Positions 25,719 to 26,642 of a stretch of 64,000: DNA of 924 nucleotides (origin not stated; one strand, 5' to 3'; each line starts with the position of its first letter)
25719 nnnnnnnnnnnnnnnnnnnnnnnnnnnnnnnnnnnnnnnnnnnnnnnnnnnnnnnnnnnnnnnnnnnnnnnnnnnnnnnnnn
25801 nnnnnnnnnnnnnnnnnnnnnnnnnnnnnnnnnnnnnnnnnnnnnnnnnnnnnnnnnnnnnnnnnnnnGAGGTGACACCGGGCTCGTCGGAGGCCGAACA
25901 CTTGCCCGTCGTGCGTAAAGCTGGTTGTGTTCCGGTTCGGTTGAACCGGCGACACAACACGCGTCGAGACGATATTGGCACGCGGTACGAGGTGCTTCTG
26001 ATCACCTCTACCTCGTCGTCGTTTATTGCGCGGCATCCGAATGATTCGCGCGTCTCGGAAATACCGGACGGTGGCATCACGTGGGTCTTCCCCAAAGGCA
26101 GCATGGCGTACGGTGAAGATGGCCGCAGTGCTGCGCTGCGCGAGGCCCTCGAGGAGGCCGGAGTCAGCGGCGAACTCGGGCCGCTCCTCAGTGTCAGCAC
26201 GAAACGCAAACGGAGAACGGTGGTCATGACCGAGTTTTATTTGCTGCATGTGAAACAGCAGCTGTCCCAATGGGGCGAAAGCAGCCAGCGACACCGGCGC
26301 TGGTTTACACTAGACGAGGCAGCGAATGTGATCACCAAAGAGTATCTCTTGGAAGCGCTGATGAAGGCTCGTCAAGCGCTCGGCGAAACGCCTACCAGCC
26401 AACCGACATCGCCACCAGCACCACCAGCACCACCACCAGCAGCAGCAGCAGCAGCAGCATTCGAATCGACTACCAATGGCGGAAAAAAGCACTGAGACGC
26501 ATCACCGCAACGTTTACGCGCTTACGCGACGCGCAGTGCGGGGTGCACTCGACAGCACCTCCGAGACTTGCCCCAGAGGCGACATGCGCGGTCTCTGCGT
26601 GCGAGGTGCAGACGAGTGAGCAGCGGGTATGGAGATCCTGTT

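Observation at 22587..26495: In-frame fusion of a bacterial-type polyphosphate kinase 1 with a DIPP/Ddp1-type Nudix hydrolase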

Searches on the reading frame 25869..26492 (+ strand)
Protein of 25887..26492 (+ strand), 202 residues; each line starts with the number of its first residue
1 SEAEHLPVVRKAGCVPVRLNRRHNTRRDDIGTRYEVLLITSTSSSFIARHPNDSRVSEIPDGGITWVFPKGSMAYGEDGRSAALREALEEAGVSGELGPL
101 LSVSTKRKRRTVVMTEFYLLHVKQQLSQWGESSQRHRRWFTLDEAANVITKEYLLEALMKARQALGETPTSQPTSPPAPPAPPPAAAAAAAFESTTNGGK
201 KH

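Call 5: search_solved_structures(query=window:25887-26492:+, max_evalue=1, show_alignments=3)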
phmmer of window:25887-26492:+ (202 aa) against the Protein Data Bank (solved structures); distinct sequences matched with E-value up to 1: 68 (the best 60 are shown).
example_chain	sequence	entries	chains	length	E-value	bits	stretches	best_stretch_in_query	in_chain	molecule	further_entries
5ltu_A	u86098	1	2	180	5.9e-12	49.1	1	65-181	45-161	Diphosphoinositol polyphosphate phosphohydrolase 2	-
2duk_A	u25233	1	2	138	8.9e-11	45.3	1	65-150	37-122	MS0616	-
7nnj_A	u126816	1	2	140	9.2e-11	45.2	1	65-150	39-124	Diphosphoinositol polyphosphate phosphohydrolase 2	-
9t4f_A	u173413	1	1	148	1.5e-10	44.6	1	65-150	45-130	Diphosphoinositol polyphosphate phosphohydrolase 1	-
9t4l_A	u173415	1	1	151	1.5e-10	44.5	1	65-150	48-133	Diphosphoinositol polyphosphate phosphohydrolase 1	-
9t4k_A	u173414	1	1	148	1.5e-10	44.5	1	65-150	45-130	Diphosphoinositol polyphosphate phosphohydrolase 1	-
3mcf_A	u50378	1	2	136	1.9e-10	44.2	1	65-150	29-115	Diphosphoinositol polyphosphate phosphohydrolase 3-alpha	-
9t4m_A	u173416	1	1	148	2.1e-10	44.1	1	65-150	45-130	Diphosphoinositol polyphosphate phosphohydrolase 1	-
9t4c_A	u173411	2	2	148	2.2e-10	44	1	65-150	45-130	Diphosphoinositol polyphosphate phosphohydrolase 1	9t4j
6pck_A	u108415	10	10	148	2.7e-10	43.7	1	65-150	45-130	Diphosphoinositol polyphosphate phosphohydrolase 1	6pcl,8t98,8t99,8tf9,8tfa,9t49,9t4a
9t4d_A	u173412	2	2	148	2.7e-10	43.7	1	65-150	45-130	Diphosphoinositol polyphosphate phosphohydrolase 1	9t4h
7tn4_A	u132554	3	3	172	2.8e-10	43.7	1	65-151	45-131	Diphosphoinositol polyphosphate phosphohydrolase 1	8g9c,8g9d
2fvv_A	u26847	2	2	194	3.7e-10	43.3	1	65-151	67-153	Diphosphoinositol polyphosphate phosphohydrolase 1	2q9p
6wo7_A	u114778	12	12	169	3.7e-10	43.3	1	65-150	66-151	Diphosphoinositol polyphosphate phosphohydrolase 1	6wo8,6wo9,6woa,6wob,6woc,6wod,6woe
9t48_A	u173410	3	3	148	1.2e-09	41.6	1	65-150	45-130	Diphosphoinositol polyphosphate phosphohydrolase 1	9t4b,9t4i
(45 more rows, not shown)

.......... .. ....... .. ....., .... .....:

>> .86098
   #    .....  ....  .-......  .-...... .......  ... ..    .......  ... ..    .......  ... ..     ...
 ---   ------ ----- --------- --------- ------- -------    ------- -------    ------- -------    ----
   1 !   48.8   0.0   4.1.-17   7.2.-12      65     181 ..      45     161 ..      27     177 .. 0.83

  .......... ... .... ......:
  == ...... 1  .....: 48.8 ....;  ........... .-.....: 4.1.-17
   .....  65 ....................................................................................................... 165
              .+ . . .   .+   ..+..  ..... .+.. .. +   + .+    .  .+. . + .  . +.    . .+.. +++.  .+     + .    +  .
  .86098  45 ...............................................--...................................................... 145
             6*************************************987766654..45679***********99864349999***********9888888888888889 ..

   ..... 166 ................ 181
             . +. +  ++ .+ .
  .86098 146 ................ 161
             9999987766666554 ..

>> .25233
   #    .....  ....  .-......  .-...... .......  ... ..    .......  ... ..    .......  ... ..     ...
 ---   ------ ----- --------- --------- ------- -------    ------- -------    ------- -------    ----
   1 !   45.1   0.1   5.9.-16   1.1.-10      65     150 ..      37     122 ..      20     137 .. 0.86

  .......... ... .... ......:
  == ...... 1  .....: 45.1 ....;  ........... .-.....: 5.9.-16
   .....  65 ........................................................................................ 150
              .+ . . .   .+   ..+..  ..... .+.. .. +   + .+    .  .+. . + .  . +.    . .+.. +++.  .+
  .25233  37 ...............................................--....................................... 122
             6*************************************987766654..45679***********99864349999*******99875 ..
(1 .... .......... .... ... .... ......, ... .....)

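Call 24: find_homologous_proteins(query=window:25869-26381:+, max_evalue=0.001)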
Query window:25869-26381:+ (171 aa): 7 proteins with E <= 0.001 among 176 candidates.
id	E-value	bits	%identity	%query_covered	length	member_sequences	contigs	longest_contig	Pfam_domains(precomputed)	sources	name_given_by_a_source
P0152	1.5e-9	56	37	74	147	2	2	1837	PF00293.35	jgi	jgi:8-oxo-dGTP pyrophosphatase MutT (NUDIX family)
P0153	6.7e-9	54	41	52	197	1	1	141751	PF00293.35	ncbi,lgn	-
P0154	3.5e-8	51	40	50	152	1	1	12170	PF00293.35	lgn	-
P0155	9.5e-8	50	31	79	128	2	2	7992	PF00293.35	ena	-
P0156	1.8e-7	49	38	56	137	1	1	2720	PF00293.35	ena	-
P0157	5.2e-7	48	39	52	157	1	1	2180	PF00293.35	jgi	jgi:8-oxo-dGTP pyrophosphatase MutT (NUDIX family)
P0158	8.0e-7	47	35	81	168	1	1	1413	PF00293.35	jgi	jgi:8-oxo-dGTP pyrophosphatase MutT (NUDIX family)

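Call 28: search_solved_structures(query=A2, max_evalue=0.01, show_alignments=2)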
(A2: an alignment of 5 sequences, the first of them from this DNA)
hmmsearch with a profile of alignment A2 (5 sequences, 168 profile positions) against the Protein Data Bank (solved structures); distinct sequences matched with E-value up to 0.01: 46.
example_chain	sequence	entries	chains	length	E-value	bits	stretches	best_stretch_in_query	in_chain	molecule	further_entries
9t4k_A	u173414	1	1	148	4.3e-18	68.8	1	61-151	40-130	Diphosphoinositol polyphosphate phosphohydrolase 1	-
9t4d_A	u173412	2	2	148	5.9e-18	68.4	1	61-151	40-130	Diphosphoinositol polyphosphate phosphohydrolase 1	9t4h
6pck_A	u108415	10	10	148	6.8e-18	68.2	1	61-151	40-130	Diphosphoinositol polyphosphate phosphohydrolase 1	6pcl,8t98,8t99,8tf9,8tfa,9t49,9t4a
9t4l_A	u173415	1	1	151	6.9e-18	68.1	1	61-151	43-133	Diphosphoinositol polyphosphate phosphohydrolase 1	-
9t4f_A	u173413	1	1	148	7.2e-18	68.1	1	61-151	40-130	Diphosphoinositol polyphosphate phosphohydrolase 1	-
9t4c_A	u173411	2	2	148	7.2e-18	68.1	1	61-151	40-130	Diphosphoinositol polyphosphate phosphohydrolase 1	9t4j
9t4m_A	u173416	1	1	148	7.9e-18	68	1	61-151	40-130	Diphosphoinositol polyphosphate phosphohydrolase 1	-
6wo7_A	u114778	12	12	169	9.6e-18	67.7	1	61-151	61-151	Diphosphoinositol polyphosphate phosphohydrolase 1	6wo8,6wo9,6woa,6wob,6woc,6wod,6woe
7tn4_A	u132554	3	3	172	9.7e-18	67.7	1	61-151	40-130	Diphosphoinositol polyphosphate phosphohydrolase 1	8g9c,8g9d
2fvv_A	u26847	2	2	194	1.3e-17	67.3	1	61-151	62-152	Diphosphoinositol polyphosphate phosphohydrolase 1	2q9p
2duk_A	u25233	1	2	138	1.6e-17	67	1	62-151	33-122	MS0616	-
7nnj_A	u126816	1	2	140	1.6e-17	67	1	62-151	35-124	Diphosphoinositol polyphosphate phosphohydrolase 2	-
5ltu_A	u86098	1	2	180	3e-17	66.1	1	62-151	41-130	Diphosphoinositol polyphosphate phosphohydrolase 2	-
9t48_A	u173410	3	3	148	3.1e-17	66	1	61-151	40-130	Diphosphoinositol polyphosphate phosphohydrolase 1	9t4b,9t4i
3mcf_A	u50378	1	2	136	9.9e-17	64.4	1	63-151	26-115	Diphosphoinositol polyphosphate phosphohydrolase 3-alpha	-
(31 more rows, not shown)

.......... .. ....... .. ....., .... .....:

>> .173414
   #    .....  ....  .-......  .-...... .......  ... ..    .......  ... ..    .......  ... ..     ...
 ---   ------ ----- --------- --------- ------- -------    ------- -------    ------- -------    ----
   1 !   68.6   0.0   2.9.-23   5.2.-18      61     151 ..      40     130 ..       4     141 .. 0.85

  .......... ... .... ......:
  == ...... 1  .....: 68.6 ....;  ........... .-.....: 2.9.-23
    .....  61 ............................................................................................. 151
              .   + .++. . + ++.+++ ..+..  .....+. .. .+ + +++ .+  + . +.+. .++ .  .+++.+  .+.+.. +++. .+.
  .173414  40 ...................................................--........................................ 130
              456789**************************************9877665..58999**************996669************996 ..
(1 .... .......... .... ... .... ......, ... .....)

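Call 31: search_protein_representatives(alignment_id=A2)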
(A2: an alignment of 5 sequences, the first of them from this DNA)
Query: 5 sequences, 168 profile positions. Proteins with E-value up to 0.001 (for the whole library): 4877; up to 1e-10: 621; up to 1e-30: 2. The best 150 are listed.
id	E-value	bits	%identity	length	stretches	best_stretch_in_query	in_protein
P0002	1.9e-83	294.5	-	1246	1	2-168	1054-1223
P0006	1.7e-66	239.4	-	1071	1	2-166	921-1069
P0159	4.1e-27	111.2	-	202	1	2-100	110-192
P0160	1.2e-25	106.5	-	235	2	61-161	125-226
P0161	1.1e-23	100.1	-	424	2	62-158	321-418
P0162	1.4e-22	96.5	-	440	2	65-161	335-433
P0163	1.2e-21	93.4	-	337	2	61-161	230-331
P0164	4.8e-21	91.5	-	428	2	62-153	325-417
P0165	7.7e-21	90.8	-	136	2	61-163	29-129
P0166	9.2e-21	90.6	-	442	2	64-166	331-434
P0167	2.0e-20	89.5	-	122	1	64-165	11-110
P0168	1.1e-19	87.1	-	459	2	64-160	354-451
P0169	1.2e-19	87.0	-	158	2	62-163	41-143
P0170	2.1e-19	86.2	-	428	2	60-155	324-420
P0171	2.3e-19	86.0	-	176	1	62-152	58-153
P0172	1.2e-18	83.7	-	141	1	9-151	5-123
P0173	1.4e-18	83.4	-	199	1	62-166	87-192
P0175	3.6e-18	82.1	-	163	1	66-166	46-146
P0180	7.0e-18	81.2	-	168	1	62-162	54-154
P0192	1.8e-16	76.6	-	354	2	16-151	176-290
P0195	3.4e-16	75.7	-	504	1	15-164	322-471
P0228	7.6e-15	71.3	-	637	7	111-155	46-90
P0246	1.3e-14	70.6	-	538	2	63-161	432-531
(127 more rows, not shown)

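Call 32: search_protein_families(library=pfam, proteins=[P0159, P0160, P0161, P0162, P0163, P0166, P0195, P0246, P0228, P0192], max_evalue=0.001)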
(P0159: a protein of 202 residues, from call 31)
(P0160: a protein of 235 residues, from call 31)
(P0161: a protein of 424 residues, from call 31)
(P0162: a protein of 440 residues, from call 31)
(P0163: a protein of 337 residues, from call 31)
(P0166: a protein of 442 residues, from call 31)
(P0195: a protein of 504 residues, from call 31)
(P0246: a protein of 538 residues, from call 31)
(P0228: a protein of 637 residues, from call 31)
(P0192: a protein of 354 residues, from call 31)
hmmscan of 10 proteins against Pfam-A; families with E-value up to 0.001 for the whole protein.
P0159 (202 aa): 1 family
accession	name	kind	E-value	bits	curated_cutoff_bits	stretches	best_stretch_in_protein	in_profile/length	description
PF00293.34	NUDIX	-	1.1e-09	38.9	21.1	1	127-190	7-62/134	NUDIX domain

P0160 (235 aa): 1 family
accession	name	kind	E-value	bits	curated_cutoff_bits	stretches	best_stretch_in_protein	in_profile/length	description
PF00293.34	NUDIX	-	5.4e-14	52.8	21.1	1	108-213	6-120/134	NUDIX domain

P0161 (424 aa): 1 family
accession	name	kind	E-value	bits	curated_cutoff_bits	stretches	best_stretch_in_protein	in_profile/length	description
PF00293.34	NUDIX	-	2e-21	76.8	21.1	2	314-422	16-134/134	NUDIX domain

P0162 (440 aa): 2 families
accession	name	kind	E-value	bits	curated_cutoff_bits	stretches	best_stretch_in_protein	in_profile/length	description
PF10137.14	CAP12-PCTIR_TIR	-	4.8e-24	85.1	24.7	1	6-125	1-117/119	CAP12/Pycsar effector protein, TIR domain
PF00293.34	NUDIX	-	4.7e-15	56.2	21.1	2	312-432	6-132/134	NUDIX domain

P0163 (337 aa): 1 family
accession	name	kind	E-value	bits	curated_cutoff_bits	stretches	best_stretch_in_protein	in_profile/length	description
PF00293.34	NUDIX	-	3.6e-14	53.4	21.1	2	209-322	4-125/134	NUDIX domain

P0166 (442 aa): 2 families
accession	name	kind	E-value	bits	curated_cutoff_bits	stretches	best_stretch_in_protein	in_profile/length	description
PF00293.34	NUDIX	-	2.4e-29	102.4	21.1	2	305-419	3-123/134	NUDIX domain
PF10137.14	CAP12-PCTIR_TIR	-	2.4e-28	99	24.7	1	8-124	1-115/119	CAP12/Pycsar effector protein, TIR domain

P0195 (504 aa): 1 family
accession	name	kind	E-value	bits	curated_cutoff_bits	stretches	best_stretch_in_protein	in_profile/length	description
PF00293.34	NUDIX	-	4.1e-10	40.2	21.1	1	361-455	17-120/134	NUDIX domain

P0246 (538 aa): 2 families
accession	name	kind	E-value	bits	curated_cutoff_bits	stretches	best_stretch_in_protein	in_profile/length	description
PF10137.14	CAP12-PCTIR_TIR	-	1e-15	58.2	24.7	1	113-229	2-118/119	CAP12/Pycsar effector protein, TIR domain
PF00293.34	NUDIX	-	3.7e-14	53.3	21.1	2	270-384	4-121/134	NUDIX domain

P0228 (637 aa): 9 families
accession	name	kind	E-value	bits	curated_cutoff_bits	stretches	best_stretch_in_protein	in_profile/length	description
PF01972.22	SDH_protease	-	4e-10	39.6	31.3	0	172-213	154-197/286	ClpP-like SDH-type serine proteinase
PF12482.14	DUF3701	-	1.2e-08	35.4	26.9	0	42-74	57-88/93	Phage integrase protein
PF10052.14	DUF2288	-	9.3e-08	32.5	25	0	61-84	40-63/91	Protein of unknown function (DUF2288)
PF06972.17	GIP1_N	-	3.3e-07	30.8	26.4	0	63-84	30-51/60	GBF-interacting protein 1 N-terminal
PF02329.21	HDC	-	2.6e-06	27.3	25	0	36-66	221-251/294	Histidine carboxylase PI chain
PF21028.2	DUF1285_C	-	2.8e-05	24.7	29.3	0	20-52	9-40/95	Protein of unknown function (DUF1285), C-terminal domain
PF10907.13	DUF2749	-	0.0001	22.7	25.5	0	43-71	43-71/72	Protein of unknown function (DUF2749)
PF18230.7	Glyc_hyd_38C_2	-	0.00016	22.2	26.2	0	22-47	12-37/89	Glycosyl hydrolases family 38 C-terminal sub-domain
PF10195.14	Phospho_p8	-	0.00024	22.1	25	0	37-69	14-46/58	DNA-binding nuclear phosphoprotein p8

P0192 (354 aa): 1 family
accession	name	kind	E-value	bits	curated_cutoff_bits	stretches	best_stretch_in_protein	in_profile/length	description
PF00293.34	NUDIX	-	1.4e-15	58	21.1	1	173-287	3-119/134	NUDIX domain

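Call 41: predict_structure(alignment_id=A2)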
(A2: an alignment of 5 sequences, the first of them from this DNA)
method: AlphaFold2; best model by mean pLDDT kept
length: 171 residues; sequences in the alignment: 5
mean_pLDDT: 57.6   pTM: 0.55
mean pLDDT of the five models: 57.6, 57.6, 56.2, 54.3, 50.2
residues with pLDDT >= 90: 0; 70-90: 39; 50-70: 78; < 50: 54
segments of 3 or more residues with pLDDT < 50: 1-8, 25-36, 45-55, 57-62, 131-140, 144-146
pLDDT, mean of each block of 10 residues (from residue 1): 41 61 49 47 48 43 52 68 75 68 72 65 65 37 52 64 72 57
secondary structure, 60 per line:
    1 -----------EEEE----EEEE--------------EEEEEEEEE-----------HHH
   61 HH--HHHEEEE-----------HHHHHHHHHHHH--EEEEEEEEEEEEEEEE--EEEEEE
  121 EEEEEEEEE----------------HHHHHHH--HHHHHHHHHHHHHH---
elements in order: E12-15 E20-23 E38-46 H58-62 E68-71 H83-94 E97-112 E115-129 H146-152 H155-168

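Call 45: list_cluster_members(proteins=[P0160, P0161, P0165, P0167, P0169, P0171, P0172, P0173, P0175, P0180])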
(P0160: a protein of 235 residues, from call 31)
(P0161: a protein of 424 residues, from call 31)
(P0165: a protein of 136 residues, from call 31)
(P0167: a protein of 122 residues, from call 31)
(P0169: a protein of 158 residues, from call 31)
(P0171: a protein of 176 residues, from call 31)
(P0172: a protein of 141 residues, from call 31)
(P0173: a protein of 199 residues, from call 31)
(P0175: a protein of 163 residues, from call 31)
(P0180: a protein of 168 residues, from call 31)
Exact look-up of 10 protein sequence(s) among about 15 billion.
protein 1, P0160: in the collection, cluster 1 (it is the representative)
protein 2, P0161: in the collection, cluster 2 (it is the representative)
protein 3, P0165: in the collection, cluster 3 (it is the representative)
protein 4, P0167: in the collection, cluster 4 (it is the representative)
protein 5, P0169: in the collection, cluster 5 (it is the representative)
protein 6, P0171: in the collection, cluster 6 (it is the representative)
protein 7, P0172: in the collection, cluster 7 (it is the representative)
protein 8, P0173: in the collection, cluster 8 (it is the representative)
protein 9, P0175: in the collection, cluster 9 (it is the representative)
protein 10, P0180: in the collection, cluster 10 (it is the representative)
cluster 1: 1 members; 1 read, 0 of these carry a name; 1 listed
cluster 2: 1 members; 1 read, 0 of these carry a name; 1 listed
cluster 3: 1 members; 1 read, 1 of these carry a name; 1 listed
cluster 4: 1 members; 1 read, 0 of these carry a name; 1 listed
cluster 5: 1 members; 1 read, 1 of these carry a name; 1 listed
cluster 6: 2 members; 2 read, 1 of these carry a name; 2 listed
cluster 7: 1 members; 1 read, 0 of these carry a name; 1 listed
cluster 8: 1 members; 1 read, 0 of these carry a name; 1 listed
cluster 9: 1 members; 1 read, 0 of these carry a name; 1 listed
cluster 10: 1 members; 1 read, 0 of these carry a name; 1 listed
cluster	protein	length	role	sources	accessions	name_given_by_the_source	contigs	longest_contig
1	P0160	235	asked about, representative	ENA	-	-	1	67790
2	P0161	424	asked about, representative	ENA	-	-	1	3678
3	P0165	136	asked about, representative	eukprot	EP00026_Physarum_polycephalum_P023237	Phypoly_transcript_28110.p1 GENE.Phypoly_transcript_28110~~Phypoly_transcript_28110.p1 ...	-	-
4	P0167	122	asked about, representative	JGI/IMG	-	-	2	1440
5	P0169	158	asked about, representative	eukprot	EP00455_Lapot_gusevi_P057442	TRINITY_DN9792_c0_g1_i3.p1 TRINITY_DN9792_c0_g1~~TRINITY_DN9792_c0_g1_i3.p1 ORF ...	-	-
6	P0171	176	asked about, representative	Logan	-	-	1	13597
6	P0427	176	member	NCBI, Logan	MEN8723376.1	MAG: NUDIX hydrolase [Alphaproteobacteria bacterium]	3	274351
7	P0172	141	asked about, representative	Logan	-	-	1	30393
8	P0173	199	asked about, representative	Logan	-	-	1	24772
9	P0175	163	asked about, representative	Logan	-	-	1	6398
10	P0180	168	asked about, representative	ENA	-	-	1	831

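Call 49: predict_structure(alignment_id=A3)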
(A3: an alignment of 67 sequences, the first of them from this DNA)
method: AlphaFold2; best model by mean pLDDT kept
length: 171 residues; sequences in the alignment: 67
mean_pLDDT: 89.2   pTM: 0.84
mean pLDDT of the five models: 89.2, 88.9, 88.8, 88.4, 88.0
residues with pLDDT >= 90: 128; 70-90: 15; 50-70: 26; < 50: 2
segments of 3 or more residues with pLDDT < 50: none
pLDDT, mean of each block of 10 residues (from residue 1): 63 98 83 86 86 58 70 98 98 98 98 96 99 96 97 97 97 71
secondary structure, 60 per line:
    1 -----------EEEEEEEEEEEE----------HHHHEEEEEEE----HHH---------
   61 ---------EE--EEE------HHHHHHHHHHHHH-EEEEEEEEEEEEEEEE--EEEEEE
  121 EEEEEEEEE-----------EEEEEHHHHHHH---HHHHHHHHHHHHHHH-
elements in order: E12-23 H34-37 E38-44 E74-76 H83-95 E97-112 E115-129 E141-145 H146-152 H156-170

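Call 53: fold_search(model_id=the predicted structure, library=pdb)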
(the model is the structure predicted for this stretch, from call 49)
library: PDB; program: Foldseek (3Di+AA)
matches with E <= 10: 635; with E <= 0.001: 545
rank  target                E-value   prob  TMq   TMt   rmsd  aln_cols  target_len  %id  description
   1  2q9p                  3.1e-11  1.00  0.60  0.76   4.1       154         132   28  Human diphosphoinositol polyphosphate phosphohydrolase 1, Mg-F complex (released 2007-09-11)
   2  3mcf_A                7.4e-11  1.00  0.59  0.76   4.9       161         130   30  Crystal structure of human diphosphoinositol polyphosphate phosphohydrolase 3-alpha (released 2010-04-07)
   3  6wof                  9.5e-11  1.00  0.61  0.78   3.8       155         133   28  Diphosphoinositol polyphosphate phosphohydrolase 1 (DIPP1/NUDT3) in complex with inositol hexakisphosphate and Mg, preso (released 2021-03-03)
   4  3mcf_B                1.4e-10  1.00  0.60  0.82   4.0       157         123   30  Crystal structure of human diphosphoinositol polyphosphate phosphohydrolase 3-alpha (released 2010-04-07)
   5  6pck                  1.6e-10  1.00  0.61  0.76   3.9       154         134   28  Crystal structure of human diphosphoinositol polyphosphate phosphohydrolase 1 in complex with 1-IP7 (released 2020-04-29)
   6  2fvv                  1.8e-10  1.00  0.58  0.73   4.1       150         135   29  Human Diphosphoinositol polyphosphate phosphohydrolase 1 (released 2006-03-11)
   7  2duk_A                2.1e-10  1.00  0.59  0.72   5.0       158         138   28  Crystal structure of MS0616 (released 2007-01-24)
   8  7aui                  2.7e-10  1.00  0.60  0.65   6.6       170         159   23  Yeast Diphosphoinositol Polyphosphate Phosphohydrolase DDP1 in complex with InsP6 (released 2021-05-19)
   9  7nnj_B                2.7e-10  1.00  0.57  0.73   4.7       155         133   29  Crystal Structure of NUDT4 (Diphosphoinositol polyphosphate phosphohydrolase 2) in complex with 4-O-Bn-1-PCP-InsP4 (AM (released 2022-03-23)
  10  7aun                  2.9e-10  1.00  0.60  0.63   6.6       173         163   23  Yeast Diphosphoinositol Polyphosphate Phosphohydrolase DDP1 in complex with PCP-InsP8 (released 2021-05-19)
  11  7auj                  3.1e-10  1.00  0.61  0.66   6.2       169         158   22  Yeast Diphosphoinositol Polyphosphate Phosphohydrolase DDP1 mutation E80Q in complex with 1-InsP7 (released 2021-05-19)
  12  7aup                  3.3e-10  1.00  0.61  0.65   6.2       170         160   23  Yeast Diphosphoinositol Polyphosphate Phosphohydrolase DDP1 in complex with PCP-InsP7 (released 2021-05-19)
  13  7auq                  4.0e-10  1.00  0.63  0.75   3.4       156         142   26  Yeast Diphosphoinositol Polyphosphate Phosphohydrolase DDP1 in complex with Ap5A and Ca2+ (released 2021-05-19)
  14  7aur                  6.1e-10  1.00  0.64  0.75   2.4       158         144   25  Yeast Diphosphoinositol Polyphosphate Phosphohydrolase DDP1 in complex with AMP-PNP (released 2021-05-19)
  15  7auk                  7.9e-10  1.00  0.60  0.61   6.6       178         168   22  Yeast Diphosphoinositol Polyphosphate Phosphohydrolase DDP1 in complex with 5-InsP7 (released 2021-05-19)
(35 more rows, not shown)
